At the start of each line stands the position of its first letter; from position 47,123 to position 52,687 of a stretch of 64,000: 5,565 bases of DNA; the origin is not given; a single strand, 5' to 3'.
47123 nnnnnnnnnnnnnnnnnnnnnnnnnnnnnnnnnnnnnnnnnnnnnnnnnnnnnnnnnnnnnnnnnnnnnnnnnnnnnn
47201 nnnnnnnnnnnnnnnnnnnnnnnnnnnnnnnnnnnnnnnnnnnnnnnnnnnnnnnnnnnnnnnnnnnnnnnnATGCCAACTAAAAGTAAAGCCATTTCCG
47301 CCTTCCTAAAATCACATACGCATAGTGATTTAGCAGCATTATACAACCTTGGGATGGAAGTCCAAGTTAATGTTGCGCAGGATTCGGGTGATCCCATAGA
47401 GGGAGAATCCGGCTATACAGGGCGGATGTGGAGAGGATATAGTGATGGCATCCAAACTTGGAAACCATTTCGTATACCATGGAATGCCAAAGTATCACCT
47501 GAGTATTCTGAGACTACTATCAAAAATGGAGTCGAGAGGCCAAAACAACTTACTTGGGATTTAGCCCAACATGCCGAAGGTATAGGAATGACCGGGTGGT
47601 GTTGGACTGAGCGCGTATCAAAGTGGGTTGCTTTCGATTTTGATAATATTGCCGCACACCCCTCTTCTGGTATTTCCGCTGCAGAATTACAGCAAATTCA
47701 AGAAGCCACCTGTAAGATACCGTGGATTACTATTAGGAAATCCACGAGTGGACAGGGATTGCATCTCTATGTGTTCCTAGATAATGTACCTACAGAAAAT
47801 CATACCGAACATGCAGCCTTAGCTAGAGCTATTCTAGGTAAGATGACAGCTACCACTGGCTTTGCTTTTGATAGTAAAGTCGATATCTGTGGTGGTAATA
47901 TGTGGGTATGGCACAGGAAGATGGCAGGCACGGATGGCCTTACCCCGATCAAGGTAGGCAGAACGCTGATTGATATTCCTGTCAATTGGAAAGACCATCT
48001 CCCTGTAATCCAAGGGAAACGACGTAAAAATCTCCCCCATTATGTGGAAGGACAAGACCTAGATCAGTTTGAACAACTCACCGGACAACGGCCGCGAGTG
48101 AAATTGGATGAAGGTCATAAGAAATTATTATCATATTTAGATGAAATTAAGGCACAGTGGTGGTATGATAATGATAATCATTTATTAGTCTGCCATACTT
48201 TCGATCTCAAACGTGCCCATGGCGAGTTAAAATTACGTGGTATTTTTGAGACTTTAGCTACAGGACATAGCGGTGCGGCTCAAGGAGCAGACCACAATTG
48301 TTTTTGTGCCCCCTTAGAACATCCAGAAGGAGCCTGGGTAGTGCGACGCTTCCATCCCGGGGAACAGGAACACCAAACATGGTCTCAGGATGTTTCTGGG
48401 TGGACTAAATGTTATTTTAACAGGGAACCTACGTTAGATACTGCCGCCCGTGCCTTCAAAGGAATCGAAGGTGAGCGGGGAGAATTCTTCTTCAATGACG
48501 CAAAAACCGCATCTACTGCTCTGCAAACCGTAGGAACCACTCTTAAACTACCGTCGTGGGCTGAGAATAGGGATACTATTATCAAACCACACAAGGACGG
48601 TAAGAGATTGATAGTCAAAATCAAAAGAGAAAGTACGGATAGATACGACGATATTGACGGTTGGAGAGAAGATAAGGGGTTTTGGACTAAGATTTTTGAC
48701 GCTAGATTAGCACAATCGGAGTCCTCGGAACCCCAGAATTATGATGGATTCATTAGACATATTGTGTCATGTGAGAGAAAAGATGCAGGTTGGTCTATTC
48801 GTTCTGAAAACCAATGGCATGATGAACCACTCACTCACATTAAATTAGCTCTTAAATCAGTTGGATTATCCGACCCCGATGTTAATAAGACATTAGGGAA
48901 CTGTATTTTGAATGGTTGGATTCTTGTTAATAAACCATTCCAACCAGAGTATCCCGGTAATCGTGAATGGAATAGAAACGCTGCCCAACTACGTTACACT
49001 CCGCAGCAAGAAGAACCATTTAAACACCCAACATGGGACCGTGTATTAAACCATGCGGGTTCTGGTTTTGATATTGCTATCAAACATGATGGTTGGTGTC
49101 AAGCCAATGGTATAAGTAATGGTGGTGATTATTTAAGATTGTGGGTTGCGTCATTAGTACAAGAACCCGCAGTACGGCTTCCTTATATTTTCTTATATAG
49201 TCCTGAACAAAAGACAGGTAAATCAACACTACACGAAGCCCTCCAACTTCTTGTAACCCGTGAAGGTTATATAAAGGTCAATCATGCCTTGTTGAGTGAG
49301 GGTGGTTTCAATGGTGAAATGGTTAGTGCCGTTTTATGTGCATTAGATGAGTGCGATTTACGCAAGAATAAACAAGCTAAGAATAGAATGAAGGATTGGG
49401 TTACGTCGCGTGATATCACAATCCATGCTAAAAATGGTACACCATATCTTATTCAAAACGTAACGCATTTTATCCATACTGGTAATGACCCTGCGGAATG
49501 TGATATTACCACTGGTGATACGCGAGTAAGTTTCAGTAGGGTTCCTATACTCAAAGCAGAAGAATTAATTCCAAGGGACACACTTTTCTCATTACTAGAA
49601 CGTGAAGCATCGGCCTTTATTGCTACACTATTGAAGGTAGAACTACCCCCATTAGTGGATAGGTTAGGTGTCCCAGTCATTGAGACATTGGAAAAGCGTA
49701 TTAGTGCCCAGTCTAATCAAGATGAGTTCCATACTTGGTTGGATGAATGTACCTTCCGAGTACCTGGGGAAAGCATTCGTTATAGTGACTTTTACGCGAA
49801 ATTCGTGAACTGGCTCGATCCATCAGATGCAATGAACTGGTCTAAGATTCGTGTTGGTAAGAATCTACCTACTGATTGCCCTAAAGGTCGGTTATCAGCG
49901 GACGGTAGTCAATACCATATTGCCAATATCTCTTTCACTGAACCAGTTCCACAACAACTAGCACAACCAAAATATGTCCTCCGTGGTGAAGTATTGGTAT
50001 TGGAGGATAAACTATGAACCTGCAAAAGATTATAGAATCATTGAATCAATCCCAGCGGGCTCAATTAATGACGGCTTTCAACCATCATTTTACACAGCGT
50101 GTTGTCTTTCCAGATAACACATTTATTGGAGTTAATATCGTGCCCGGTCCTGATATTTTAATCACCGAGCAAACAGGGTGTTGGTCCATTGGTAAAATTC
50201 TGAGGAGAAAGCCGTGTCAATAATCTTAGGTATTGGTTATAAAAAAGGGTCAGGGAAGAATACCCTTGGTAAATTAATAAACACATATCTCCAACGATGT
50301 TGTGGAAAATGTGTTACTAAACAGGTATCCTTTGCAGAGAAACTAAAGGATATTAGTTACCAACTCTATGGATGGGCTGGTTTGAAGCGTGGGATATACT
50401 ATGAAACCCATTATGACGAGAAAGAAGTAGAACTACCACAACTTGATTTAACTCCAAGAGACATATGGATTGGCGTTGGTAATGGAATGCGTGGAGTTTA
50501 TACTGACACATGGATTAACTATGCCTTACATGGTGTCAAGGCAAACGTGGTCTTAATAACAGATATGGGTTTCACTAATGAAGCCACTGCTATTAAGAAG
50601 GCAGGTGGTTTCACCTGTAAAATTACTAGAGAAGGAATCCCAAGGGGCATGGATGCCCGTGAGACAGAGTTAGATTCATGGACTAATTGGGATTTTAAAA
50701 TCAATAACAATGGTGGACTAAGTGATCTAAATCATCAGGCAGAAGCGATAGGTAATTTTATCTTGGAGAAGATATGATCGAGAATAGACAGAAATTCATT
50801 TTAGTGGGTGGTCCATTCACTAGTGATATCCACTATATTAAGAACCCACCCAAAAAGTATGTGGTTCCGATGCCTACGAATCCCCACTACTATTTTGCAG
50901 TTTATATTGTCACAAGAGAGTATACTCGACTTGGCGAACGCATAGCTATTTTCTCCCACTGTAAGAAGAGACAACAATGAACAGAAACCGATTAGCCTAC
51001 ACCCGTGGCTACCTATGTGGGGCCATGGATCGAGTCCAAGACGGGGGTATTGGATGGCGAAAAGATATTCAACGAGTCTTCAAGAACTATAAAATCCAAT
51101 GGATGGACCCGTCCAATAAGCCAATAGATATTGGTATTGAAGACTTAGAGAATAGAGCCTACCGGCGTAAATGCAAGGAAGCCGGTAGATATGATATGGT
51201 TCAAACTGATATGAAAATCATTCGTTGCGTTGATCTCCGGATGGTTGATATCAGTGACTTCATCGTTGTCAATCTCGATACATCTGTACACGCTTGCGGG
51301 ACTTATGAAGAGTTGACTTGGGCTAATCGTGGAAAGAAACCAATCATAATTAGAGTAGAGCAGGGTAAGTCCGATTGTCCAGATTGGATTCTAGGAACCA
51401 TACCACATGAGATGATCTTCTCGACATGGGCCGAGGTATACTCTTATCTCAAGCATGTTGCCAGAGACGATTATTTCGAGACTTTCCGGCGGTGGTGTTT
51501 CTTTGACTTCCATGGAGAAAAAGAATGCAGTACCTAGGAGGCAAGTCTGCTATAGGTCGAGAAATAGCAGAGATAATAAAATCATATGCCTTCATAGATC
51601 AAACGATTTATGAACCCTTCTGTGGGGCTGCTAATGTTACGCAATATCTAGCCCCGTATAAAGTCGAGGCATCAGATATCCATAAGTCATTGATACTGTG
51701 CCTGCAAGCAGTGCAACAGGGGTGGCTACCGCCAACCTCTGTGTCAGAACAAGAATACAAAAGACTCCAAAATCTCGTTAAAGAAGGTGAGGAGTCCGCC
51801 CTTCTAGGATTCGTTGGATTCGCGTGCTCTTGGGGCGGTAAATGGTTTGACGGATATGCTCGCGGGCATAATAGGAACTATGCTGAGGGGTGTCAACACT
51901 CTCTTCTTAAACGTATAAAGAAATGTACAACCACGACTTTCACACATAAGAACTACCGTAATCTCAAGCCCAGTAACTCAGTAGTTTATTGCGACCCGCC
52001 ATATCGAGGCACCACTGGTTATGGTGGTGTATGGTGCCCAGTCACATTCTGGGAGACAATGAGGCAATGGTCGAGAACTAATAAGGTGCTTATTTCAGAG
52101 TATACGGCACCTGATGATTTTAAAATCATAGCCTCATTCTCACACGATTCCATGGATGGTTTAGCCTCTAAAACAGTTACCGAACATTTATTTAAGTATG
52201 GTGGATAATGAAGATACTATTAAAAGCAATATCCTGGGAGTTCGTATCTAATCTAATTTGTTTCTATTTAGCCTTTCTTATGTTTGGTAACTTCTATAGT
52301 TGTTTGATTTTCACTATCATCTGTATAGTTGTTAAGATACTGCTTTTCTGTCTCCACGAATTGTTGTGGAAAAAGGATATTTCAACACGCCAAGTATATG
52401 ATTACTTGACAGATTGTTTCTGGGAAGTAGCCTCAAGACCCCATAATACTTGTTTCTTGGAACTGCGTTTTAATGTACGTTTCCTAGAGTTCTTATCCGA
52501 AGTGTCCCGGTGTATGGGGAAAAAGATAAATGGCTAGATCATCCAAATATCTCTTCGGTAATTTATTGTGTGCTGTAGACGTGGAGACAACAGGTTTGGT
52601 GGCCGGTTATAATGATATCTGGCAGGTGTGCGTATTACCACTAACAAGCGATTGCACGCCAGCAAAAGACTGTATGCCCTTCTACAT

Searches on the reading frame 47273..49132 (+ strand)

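Call 55: search_protein_families(library=pfam, proteins=[window:47273-49132:+], max_evalue=1)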
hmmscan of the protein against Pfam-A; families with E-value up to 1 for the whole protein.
window:47273-49132:+ (620 aa): 2 families
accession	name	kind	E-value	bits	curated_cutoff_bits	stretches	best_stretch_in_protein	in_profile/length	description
PF22548.2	AEP-TOTE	-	0.035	14.2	27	1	97-171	66-136/230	TOTE conflict system, Archaeo-Eukaryotic Primase domain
PF21686.3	LigD_Prim-Pol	-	0.16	12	27.4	1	42-192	34-173/254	LigD, primase-polymerase domain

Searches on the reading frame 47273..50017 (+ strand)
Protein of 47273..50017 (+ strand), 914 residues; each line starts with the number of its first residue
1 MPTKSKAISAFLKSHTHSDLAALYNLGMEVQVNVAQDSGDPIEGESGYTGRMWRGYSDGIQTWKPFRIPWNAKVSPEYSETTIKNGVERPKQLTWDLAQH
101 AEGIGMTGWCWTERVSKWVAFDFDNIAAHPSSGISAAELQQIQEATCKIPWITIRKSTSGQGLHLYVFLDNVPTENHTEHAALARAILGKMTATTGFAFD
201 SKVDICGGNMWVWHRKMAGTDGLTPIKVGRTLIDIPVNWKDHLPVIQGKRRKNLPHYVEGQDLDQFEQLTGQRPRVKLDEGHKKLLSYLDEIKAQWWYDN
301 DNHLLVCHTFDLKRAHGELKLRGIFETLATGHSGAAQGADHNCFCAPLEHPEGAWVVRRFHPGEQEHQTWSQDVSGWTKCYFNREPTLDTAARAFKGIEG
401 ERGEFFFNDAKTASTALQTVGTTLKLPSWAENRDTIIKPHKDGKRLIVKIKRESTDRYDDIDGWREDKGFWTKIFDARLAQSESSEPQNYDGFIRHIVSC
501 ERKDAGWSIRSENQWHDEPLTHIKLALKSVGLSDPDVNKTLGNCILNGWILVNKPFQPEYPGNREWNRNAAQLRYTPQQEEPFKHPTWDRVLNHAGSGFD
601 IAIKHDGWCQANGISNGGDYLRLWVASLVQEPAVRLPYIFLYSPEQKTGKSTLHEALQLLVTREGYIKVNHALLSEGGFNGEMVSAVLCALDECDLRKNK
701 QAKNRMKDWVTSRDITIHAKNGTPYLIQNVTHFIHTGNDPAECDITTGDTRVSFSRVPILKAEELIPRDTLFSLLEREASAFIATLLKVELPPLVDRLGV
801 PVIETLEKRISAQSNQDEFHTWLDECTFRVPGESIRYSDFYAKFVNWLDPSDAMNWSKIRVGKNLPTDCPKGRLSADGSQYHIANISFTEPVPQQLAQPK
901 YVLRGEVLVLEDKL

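Call 9: search_protein_families(library=pfam, proteins=[window:47273-50017:+], max_evalue=0.01)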
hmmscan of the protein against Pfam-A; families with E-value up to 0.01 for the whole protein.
window:47273-50017:+ (914 aa): 1 family
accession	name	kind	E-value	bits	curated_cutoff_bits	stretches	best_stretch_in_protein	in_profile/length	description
PF19263.5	DUF5906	-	7.7e-14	52.8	27.6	1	641-742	1-104/114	Family of unknown function (DUF5906)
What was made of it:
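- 47273..50017 (+): Primase-helicase: an N-terminal archaeo-eukaryotic-type primase joined to a superfamily-3 (D5/NrS-1-like) helicase. DUF5906 7.7e-14 (call 9).
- Checked: 47273-50017(+) carries the DUF5906 helicase domain (call 9).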

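Call 11: search_protein_families(library=phrogs, proteins=[window:47273-50017:+], max_evalue=0.001)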
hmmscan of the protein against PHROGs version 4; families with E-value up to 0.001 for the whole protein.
window:47273-50017:+ (914 aa): 3 families
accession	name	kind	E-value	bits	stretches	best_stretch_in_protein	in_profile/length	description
phrog_1156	-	DNA, RNA and nucleotide metabolism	4.6e-21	76.1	1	619-886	540-823/855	DNA primase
phrog_1829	-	DNA, RNA and nucleotide metabolism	3.8e-09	36.3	1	624-871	491-739/772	DNA primase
phrog_24712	-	unknown function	0.00012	21.1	1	624-786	460-621/801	-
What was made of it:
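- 47273..50017 (+): PHROG 'DNA primase' 4.6e-21 (call 11).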

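Call 12: find_related_loci(query=window:47273-50017:+, collection=viral_contigs, flank=6000)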
Query window:47273-50017:+ (914 aa) in viral_contigs; peptide patterns used: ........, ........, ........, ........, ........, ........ (x = any residue, [..] = any of these).
No stretch of DNA in the collection matches any of the patterns.
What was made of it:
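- Tried and rejected: The primase protein found nothing in IMG/VR by peptide patterns (call 12).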

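Call 21: search_dna_similar(query=window:47273-50017:+, collection=phages, mode=protein, max_rows=25)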
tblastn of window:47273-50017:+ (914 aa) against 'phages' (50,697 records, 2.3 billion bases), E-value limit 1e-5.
Records with a match: 3; places in all: 3; records where one place covers at least 80% of the query: 0.
Best place of each record, by identity: <60% 3.
By first word of the organism name: Erythrobacter 2; Citromicrobium 1.
By host as written in the record: Erythrobacter sp. 1; Citromicrobium bathyomarinum JL1366 1; Erythrobacter sp. JL475 1.
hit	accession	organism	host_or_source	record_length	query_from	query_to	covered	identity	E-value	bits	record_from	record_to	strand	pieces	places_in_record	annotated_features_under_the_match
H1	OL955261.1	Erythrobacter phage vB_EliS-L02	Erythrobacter sp.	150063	600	754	17%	26.5%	9e-6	56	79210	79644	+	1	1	hypothetical protein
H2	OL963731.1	Citromicrobium phage vB_CbaS-RXM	Citromicrobium bathyomarinum JL1366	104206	605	751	16%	27.9%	2e-8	65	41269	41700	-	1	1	bifunctional DNA primase/polymerase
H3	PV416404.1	Erythrobacter phage XM05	Erythrobacter sp. JL475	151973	609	754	16%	27.4%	1e-6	59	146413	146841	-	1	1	DNA primase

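Call 26: search_solved_structures(query=window:47273-50017:+, max_evalue=0.01)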
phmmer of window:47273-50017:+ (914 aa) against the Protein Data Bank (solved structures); distinct sequences matched with E-value up to 0.01: 2.
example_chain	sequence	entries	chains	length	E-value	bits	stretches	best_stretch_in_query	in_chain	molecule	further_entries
6k9e_A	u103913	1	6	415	9.4e-07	30.2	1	624-782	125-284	Primase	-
6k9c_A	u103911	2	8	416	9.4e-07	30.2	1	624-782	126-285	Primase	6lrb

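Call 56: search_protein_families(library=ncbifam, proteins=[window:47273-50017:+], max_evalue=0.01)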
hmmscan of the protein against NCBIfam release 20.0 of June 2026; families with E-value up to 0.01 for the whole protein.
window:47273-50017:+ (914 aa): 0 families

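Call 65: search_solved_structures(query=A1, max_evalue=1)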
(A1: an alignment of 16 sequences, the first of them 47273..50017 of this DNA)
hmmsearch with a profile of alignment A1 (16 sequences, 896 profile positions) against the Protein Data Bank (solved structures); distinct sequences matched with E-value up to 1: 2.
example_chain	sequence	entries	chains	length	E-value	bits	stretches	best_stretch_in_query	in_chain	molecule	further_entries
6k9e_A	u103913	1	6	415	6.9e-11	43.8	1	610-817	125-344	Primase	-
6k9c_A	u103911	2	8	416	6.9e-11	43.8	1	610-817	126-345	Primase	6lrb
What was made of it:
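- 47273..50017 (+): PDB 6k9c 6.9e-11 with a profile (call 65).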

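Call 66: search_protein_families(library=pfam, alignment_id=A1, max_evalue=0.1)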
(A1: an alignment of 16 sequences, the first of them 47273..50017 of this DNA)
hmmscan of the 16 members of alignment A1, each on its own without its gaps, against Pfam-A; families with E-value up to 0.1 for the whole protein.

A. member 1, window:47273-50017:+ (914 aa): 2 families
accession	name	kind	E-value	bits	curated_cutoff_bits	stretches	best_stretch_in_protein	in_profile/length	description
PF19263.5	DUF5906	-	7.7e-14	52.8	27.6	1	641-742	1-104/114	Family of unknown function (DUF5906)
PF22548.2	AEP-TOTE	-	0.067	13.2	27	0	97-171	66-136/230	TOTE conflict system, Archaeo-Eukaryotic Primase domain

B. families by the number of members that match (of 16 scanned): 7 families
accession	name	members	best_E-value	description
PF19263.5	DUF5906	16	8.5e-17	Family of unknown function (DUF5906)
PF22548.2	AEP-TOTE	3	0.067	TOTE conflict system, Archaeo-Eukaryotic Primase domain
PF05272.17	VapE-like_dom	2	0.0087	Virulence-associated protein E-like domain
PF03288.22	Pox_D5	1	0.022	Poxvirus D5 protein-like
PF05970.20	PIF1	1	0.068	PIF1-like helicase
PF13304.12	AAA_21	1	0.073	AAA domain, putative AbiEii toxin, Type IV TA system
PF13175.12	AAA_15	1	0.079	AAA ATPase domain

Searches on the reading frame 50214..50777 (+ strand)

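Call 9: search_protein_families(library=pfam, proteins=[window:50214-50777:+], max_evalue=0.01)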
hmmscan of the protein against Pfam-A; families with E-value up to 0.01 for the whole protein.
window:50214-50777:+ (187 aa): 0 families

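Call 11: search_protein_families(library=phrogs, proteins=[window:50214-50777:+], max_evalue=0.001)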
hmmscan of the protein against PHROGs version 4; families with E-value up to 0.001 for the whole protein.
window:50214-50777:+ (187 aa): 1 family
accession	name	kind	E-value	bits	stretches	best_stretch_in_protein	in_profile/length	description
phrog_139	-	other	1.4e-29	104.6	1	1-181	83-261/342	deoxynucleoside monophosphate kinase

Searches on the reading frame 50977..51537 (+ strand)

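Call 9: search_protein_families(library=pfam, proteins=[window:50977-51537:+], max_evalue=0.01)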
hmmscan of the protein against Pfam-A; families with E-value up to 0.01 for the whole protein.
window:50977-51537:+ (186 aa): 2 families
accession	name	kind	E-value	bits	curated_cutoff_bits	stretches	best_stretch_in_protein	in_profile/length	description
PF05014.21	Nuc_deoxyrib_tr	-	0.0031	18.1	28.8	1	74-128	44-98/117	Nucleoside 2-deoxyribosyltransferase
PF15891.11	Nuc_deoxyri_tr2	-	0.0033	18.2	30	0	21-66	12-58/105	Nucleoside 2-deoxyribosyltransferase like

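Call 11: search_protein_families(library=phrogs, proteins=[window:50977-51537:+], max_evalue=0.001)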
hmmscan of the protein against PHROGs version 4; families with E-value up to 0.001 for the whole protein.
window:50977-51537:+ (186 aa): 1 family
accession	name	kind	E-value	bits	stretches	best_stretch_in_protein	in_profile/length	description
phrog_19940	-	unknown function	5.6e-08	33.9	1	5-138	13-140/165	-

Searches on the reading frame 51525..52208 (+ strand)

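Call 9: search_protein_families(library=pfam, proteins=[window:51525-52208:+], max_evalue=0.01)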
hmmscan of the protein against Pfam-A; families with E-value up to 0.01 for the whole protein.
window:51525-52208:+ (227 aa): 1 family
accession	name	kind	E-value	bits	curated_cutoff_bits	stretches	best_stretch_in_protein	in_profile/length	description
PF02086.21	MethyltransfD12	-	4.5e-15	56.5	22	2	3-66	1-64/253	D12 class N6 adenine-specific DNA methyltransferase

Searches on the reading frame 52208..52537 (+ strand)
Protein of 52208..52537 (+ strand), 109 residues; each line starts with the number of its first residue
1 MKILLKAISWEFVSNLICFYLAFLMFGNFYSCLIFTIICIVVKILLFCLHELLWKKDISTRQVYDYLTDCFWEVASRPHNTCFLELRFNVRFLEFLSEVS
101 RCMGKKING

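Call 9: search_protein_families(library=pfam, proteins=[window:52208-52537:+], max_evalue=0.01)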
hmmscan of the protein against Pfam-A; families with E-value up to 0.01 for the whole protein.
window:52208-52537:+ (109 aa): 1 family
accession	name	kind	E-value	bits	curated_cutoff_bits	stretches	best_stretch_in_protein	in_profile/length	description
PF09834.14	DUF2061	-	1e-07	32.7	23.1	1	4-55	1-52/52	Predicted membrane protein (DUF2061)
